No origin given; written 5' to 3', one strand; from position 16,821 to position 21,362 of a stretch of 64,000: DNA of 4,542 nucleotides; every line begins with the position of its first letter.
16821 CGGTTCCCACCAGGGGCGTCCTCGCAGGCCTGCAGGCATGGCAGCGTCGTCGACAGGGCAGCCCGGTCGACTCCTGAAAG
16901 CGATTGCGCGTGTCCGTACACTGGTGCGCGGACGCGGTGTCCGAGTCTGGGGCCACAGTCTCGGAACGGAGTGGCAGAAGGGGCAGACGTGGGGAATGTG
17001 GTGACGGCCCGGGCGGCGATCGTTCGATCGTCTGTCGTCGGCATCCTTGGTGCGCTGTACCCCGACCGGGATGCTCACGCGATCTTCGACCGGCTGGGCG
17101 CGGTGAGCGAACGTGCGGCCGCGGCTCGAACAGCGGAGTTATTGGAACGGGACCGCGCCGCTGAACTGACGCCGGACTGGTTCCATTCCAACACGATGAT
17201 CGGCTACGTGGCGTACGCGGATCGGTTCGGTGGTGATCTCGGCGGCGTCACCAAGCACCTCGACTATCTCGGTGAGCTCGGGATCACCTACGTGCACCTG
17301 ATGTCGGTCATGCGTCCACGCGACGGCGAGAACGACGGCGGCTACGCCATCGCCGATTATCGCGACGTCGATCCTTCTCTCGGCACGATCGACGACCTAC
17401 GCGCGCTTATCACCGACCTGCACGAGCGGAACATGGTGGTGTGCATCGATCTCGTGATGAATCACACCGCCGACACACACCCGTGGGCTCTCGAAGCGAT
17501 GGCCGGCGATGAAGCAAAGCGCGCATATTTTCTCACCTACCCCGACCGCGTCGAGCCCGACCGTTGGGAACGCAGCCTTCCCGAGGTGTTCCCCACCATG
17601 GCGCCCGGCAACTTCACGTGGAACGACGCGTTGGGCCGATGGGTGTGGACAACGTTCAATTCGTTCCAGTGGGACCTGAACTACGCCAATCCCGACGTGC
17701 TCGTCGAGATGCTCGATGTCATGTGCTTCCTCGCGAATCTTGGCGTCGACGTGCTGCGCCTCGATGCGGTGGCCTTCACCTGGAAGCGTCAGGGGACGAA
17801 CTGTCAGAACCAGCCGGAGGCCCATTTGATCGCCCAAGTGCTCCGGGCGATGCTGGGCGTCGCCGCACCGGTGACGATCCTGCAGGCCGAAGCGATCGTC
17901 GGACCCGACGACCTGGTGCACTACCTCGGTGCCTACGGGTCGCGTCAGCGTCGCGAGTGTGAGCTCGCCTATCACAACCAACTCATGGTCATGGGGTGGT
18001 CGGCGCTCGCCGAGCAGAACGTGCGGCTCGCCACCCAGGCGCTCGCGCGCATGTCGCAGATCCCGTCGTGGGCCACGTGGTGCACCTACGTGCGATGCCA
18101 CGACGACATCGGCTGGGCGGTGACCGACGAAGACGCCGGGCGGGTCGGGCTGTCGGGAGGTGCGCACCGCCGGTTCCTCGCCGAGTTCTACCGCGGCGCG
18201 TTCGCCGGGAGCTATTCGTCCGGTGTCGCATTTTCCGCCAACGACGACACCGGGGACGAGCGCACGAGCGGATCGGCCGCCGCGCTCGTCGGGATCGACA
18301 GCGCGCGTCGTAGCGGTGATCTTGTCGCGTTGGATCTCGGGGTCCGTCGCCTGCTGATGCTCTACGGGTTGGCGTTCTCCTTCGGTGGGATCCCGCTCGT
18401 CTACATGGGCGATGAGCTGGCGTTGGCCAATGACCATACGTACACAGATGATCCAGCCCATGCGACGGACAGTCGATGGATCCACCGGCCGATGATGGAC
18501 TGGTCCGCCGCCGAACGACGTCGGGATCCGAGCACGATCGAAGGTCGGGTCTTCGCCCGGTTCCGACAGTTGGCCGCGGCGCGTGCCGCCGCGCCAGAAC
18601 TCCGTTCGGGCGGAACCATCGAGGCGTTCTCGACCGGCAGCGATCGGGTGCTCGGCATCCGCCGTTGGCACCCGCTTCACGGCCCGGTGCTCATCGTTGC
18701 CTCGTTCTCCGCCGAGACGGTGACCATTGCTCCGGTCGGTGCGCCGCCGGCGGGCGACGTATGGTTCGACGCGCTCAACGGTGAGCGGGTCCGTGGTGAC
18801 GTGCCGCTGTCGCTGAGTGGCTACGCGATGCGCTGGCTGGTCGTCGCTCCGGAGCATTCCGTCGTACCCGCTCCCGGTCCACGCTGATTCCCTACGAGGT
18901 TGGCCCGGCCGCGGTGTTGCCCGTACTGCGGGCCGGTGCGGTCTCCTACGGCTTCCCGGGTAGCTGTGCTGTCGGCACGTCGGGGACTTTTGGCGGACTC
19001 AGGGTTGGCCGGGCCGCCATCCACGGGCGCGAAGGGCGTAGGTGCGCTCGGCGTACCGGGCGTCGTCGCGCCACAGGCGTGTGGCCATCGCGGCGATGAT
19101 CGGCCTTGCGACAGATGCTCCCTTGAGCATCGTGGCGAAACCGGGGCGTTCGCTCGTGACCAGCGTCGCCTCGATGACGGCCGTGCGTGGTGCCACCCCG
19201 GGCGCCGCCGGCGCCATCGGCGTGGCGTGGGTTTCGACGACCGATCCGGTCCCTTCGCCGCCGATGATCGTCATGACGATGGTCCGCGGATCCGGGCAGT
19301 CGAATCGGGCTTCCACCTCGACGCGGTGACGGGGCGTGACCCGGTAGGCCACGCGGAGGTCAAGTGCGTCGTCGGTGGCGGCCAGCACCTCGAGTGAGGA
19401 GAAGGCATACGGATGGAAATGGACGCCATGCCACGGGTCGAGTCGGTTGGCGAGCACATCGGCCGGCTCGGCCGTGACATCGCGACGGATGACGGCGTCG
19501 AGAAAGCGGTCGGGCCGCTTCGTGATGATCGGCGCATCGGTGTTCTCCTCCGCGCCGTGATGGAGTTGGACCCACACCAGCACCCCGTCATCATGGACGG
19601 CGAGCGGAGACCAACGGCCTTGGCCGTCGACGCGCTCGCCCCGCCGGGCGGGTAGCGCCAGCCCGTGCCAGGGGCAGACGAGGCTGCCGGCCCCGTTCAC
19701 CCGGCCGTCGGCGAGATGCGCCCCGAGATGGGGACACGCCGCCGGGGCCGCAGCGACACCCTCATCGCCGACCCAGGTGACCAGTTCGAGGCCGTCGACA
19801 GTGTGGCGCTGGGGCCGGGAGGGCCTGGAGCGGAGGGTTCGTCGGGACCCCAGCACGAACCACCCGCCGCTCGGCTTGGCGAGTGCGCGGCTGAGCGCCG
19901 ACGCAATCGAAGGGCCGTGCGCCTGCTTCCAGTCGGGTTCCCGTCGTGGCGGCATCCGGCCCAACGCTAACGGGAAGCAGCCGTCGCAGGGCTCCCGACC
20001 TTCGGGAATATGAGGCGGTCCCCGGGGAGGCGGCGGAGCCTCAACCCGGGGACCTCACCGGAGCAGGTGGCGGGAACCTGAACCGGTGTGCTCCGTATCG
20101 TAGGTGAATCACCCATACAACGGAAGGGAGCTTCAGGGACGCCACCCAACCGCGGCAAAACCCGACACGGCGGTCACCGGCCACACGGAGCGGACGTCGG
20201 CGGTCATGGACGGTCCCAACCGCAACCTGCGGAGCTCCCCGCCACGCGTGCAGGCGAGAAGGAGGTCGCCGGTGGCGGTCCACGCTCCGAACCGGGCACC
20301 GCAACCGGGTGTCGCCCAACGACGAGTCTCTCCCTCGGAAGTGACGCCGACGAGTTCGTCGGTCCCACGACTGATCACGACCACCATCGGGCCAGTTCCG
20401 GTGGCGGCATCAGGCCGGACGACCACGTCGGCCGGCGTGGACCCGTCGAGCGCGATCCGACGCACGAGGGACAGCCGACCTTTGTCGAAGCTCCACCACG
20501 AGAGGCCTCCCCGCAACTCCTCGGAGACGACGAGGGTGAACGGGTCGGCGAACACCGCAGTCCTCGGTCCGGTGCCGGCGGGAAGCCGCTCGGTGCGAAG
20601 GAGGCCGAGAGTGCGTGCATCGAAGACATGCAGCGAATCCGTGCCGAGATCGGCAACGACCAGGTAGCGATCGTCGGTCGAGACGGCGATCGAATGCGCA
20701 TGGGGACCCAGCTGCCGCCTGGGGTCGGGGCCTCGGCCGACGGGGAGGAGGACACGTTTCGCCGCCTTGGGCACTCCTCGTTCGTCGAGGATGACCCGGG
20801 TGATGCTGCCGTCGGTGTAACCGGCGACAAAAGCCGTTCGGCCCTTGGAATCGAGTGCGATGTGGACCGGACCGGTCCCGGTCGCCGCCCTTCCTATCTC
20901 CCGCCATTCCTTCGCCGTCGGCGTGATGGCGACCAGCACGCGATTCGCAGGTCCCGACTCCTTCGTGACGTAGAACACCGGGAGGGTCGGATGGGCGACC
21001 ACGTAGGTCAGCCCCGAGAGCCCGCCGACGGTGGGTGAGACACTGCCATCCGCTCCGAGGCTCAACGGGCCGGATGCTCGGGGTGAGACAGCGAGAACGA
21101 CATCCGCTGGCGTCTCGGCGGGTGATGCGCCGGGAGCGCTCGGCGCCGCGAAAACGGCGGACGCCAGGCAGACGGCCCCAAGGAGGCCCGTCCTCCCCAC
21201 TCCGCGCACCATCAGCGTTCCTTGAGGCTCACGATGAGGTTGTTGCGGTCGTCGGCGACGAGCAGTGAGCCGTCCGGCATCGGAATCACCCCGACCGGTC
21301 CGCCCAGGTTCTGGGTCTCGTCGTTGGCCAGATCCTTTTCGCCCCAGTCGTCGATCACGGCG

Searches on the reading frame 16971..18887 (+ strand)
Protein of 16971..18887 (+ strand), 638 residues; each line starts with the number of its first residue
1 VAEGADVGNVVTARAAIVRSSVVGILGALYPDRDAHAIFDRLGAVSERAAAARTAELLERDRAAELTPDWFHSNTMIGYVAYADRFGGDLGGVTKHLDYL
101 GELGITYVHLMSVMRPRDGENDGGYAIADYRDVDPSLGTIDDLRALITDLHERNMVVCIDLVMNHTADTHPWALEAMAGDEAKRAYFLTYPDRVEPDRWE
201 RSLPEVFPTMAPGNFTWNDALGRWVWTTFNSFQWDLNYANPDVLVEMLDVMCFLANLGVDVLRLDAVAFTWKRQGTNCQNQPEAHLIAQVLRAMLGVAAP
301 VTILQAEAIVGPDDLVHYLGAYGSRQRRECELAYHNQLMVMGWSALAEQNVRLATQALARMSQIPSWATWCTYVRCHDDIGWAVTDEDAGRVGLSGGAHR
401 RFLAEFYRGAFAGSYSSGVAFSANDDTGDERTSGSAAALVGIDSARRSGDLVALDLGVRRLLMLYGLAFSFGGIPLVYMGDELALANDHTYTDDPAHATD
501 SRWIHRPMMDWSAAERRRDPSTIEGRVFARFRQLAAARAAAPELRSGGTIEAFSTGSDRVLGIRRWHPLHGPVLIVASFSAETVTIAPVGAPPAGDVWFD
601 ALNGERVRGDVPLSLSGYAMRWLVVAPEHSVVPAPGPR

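Call 45: search_protein_families(library=pfam, proteins=[window:16971-18887:+], max_evalue=0.00001)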
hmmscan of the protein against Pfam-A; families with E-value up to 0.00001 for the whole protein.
window:16971-18887:+ (638 aa): 1 family
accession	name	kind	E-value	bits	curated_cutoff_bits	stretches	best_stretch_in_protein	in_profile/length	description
PF00128.31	Alpha-amylase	-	1.1e-43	150.6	22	1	79-376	15-303/446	Alpha amylase, catalytic domain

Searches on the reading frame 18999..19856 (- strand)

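Call 45: search_protein_families(library=pfam, proteins=[window:18999-19856:-], max_evalue=0.00001)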
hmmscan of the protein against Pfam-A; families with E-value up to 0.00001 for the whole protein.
window:18999-19856:- (285 aa): 2 families
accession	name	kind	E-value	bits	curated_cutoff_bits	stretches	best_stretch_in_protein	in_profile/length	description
PF19299.5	DUF5914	-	1.9e-69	233.5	27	1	101-279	2-184/185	Domain of unknown function (DUF5914)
PF00355.32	Rieske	-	2.6e-09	37.3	20.3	1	13-73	14-73/88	Rieske [2Fe-2S] domain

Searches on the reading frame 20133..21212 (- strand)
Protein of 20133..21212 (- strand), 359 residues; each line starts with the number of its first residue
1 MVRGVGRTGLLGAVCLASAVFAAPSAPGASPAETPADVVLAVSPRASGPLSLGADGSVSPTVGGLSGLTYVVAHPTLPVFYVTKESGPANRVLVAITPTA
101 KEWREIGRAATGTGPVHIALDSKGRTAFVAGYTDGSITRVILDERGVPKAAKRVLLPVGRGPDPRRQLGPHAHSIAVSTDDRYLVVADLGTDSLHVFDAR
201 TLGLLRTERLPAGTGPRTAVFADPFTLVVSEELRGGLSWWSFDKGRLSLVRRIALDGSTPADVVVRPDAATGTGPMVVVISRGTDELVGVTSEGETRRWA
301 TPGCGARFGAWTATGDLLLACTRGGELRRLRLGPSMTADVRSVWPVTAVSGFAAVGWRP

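Call 45: search_protein_families(library=pfam, proteins=[window:20133-21212:-], max_evalue=0.00001)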
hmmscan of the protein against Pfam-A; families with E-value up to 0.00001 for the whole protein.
window:20133-21212:- (359 aa): 1 family
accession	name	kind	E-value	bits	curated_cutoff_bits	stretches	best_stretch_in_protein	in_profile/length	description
PF10282.15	Lactonase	-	3.1e-30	106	21.7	1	64-292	35-273/344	Lactonase, 7-bladed beta-propeller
